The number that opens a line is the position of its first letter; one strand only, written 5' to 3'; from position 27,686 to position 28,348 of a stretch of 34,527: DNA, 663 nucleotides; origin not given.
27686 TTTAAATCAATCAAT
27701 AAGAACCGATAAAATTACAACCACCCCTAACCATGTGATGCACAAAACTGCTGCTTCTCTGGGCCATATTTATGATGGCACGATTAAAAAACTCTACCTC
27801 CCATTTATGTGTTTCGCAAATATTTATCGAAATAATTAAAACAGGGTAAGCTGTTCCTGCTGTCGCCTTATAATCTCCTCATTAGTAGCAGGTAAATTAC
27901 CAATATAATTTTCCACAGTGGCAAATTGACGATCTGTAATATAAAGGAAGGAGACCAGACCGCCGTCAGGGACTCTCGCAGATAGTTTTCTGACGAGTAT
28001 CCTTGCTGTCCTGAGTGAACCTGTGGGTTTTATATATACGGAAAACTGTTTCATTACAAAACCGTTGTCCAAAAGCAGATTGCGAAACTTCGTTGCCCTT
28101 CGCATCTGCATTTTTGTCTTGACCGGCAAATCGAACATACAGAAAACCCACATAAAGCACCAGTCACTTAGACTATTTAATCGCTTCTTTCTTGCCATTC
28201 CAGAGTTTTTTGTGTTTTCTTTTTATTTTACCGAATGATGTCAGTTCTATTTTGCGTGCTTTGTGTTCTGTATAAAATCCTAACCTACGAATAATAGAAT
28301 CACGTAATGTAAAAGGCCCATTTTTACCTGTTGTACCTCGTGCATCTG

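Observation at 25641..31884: Type II-C CRISPR-Cas9 locus with cas1 inverted between cas2 and the array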

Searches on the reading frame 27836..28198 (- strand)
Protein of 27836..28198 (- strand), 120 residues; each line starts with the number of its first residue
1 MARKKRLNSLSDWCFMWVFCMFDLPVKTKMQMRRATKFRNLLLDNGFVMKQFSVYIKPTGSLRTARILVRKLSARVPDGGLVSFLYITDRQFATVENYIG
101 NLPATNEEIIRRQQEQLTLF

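Call 4: search_protein_families(library=pfam, proteins=[window:27836-28198:-], max_evalue=0.01)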
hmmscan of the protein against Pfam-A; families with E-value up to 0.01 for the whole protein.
window:27836-28198:- (120 aa): 2 families
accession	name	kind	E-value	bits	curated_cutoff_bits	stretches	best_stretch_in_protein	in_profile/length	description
PF09827.14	CRISPR_Cas2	-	3.1e-12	47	23.8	1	16-94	1-73/74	CRISPR associated protein Cas2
PF20803.2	PaaX_M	-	0.00044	20.7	24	1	12-73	3-61/83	PaaX protein central Cas2-like domain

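Call 7: search_protein_families(library=ncbifam, proteins=[window:27836-28198:-], max_evalue=0.01)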
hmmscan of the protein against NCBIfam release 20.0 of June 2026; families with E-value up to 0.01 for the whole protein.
window:27836-28198:- (120 aa): 1 family
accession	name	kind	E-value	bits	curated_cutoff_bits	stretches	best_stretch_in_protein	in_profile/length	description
TIGR01573.1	cas2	equivalog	1.6e-13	50.7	24.5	1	16-106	1-89/96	CRISPR-associated endonuclease Cas2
